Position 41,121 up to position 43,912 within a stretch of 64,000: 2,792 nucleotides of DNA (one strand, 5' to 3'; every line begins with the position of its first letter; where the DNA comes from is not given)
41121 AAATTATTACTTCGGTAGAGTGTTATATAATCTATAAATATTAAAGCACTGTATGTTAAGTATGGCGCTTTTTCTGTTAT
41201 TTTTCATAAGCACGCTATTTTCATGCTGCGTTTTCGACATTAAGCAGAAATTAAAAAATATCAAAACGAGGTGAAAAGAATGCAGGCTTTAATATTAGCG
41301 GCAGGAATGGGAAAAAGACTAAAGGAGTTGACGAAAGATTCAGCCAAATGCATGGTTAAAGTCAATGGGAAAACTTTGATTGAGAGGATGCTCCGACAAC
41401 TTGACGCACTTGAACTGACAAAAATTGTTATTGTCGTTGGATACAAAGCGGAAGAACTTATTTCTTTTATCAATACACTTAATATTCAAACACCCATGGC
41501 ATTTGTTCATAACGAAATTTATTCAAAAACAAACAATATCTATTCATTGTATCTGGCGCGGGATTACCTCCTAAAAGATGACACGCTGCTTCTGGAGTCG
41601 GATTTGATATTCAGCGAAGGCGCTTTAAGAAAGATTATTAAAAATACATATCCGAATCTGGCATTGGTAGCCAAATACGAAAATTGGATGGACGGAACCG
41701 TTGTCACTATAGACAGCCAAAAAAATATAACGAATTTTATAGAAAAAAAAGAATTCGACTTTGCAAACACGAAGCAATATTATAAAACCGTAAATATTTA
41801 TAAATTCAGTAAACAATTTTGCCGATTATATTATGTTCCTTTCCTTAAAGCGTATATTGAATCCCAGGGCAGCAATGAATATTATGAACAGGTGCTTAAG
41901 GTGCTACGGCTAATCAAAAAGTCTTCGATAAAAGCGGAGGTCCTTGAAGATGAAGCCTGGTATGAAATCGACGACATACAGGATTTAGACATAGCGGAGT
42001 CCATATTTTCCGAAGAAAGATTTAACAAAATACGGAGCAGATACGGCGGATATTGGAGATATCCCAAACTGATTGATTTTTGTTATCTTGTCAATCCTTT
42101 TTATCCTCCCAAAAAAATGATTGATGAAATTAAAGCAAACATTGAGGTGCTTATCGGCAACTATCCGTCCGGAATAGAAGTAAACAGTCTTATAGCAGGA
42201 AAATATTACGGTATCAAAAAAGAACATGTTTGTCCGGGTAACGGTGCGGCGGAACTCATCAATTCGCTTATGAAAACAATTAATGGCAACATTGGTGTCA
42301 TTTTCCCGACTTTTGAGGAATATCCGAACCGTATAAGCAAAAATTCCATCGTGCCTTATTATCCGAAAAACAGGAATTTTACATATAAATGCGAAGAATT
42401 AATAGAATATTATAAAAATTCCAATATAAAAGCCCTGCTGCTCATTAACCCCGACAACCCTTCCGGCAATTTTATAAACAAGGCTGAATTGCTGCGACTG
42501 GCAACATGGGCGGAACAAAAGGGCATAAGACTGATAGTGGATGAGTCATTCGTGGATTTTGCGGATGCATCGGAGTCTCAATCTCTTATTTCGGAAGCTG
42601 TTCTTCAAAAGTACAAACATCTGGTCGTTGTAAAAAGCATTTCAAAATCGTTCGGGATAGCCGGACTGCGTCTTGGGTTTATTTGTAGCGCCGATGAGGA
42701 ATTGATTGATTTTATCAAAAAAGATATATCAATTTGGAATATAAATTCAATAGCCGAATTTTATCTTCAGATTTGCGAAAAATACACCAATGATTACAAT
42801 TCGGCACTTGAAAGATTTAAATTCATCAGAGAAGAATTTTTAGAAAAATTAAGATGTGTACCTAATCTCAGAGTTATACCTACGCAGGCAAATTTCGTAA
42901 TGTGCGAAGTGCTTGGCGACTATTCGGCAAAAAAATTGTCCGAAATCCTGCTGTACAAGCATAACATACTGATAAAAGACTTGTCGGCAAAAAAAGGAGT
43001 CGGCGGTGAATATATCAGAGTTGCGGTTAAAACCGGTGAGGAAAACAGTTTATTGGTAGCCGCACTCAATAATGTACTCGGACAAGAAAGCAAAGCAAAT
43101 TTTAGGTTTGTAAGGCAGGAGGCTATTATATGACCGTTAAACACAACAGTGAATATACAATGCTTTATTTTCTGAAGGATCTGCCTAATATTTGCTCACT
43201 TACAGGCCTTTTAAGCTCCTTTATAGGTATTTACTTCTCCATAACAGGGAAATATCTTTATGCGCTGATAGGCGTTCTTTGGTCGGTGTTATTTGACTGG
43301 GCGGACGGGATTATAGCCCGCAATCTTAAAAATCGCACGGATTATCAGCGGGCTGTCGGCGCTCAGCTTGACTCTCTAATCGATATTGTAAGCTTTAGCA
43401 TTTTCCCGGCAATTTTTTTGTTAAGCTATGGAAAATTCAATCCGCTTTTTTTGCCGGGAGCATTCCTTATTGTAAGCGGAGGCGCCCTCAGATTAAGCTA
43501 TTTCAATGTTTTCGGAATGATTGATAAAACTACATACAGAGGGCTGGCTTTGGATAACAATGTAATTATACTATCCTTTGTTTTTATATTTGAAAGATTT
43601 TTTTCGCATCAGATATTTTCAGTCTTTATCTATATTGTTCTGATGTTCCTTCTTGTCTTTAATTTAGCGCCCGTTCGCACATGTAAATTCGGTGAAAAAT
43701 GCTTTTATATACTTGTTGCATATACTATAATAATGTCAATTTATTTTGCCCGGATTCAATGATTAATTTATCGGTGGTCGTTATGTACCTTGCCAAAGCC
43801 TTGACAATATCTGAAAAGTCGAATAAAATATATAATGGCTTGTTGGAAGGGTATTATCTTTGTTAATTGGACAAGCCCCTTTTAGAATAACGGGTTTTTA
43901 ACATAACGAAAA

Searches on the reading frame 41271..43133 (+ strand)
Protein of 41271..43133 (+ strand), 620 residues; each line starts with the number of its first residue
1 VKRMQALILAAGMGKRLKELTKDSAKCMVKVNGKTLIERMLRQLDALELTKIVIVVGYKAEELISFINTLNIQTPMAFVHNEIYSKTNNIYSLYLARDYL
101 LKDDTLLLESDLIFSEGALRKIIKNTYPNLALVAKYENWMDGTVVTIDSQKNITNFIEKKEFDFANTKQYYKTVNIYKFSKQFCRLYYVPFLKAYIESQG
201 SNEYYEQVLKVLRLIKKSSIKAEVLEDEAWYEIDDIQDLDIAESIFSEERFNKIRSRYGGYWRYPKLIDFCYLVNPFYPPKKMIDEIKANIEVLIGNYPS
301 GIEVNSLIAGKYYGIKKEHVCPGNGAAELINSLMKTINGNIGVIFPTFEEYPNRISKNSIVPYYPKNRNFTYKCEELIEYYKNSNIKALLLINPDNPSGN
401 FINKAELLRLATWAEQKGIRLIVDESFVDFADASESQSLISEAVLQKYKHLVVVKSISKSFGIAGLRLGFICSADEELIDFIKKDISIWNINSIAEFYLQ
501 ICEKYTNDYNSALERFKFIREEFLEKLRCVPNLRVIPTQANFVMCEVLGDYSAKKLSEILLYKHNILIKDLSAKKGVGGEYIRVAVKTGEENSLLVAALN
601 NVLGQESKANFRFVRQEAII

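Call 7: search_protein_families(library=padloc, proteins=[window:41271-43133:+], max_evalue=0.01)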
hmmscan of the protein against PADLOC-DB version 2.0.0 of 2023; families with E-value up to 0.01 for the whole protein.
window:41271-43133:+ (620 aa): 1 family
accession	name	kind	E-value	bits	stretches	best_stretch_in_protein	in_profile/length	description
PDLC04136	mad4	-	0.0017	17.2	0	190-237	32-81/110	mads_4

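Call 8: search_protein_families(library=pfam, proteins=[window:41271-43133:+], max_evalue=0.01)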
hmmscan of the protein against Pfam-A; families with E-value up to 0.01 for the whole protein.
window:41271-43133:+ (620 aa): 5 families
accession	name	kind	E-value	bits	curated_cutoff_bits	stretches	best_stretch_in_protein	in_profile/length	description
PF00155.27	Aminotran_1_2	-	1.9e-35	123.2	19.7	1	302-597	45-359/361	Aminotransferase class I and II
PF00483.29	NTP_transferase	-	1.6e-13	51.3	21.2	1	6-193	2-193/245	Nucleotidyl transferase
PF12804.13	NTP_transf_3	-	4.6e-12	46.9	27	1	6-137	1-124/160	MobA-like NTP transferase domain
PF01128.25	IspD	-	2.6e-05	24.5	27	1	5-63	2-58/221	2-C-methyl-D-erythritol 4-phosphate cytidylyltransferase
PF18127.6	NAMPT_N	-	0.00083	20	25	1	192-260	24-92/98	Nicotinamide phosphoribosyltransferase, N-terminal domain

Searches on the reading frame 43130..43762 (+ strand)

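Call 7: search_protein_families(library=padloc, proteins=[window:43130-43762:+], max_evalue=0.01)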
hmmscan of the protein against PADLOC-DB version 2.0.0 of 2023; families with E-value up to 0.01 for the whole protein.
window:43130-43762:+ (210 aa): 0 families

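Call 8: search_protein_families(library=pfam, proteins=[window:43130-43762:+], max_evalue=0.01)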
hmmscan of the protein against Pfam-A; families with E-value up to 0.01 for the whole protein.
window:43130-43762:+ (210 aa): 1 family
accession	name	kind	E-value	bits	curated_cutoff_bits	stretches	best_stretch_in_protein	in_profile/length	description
PF01066.26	CDP-OH_P_transf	-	2.3e-10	41.5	22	1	18-176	3-135/152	CDP-alcohol phosphatidyltransferase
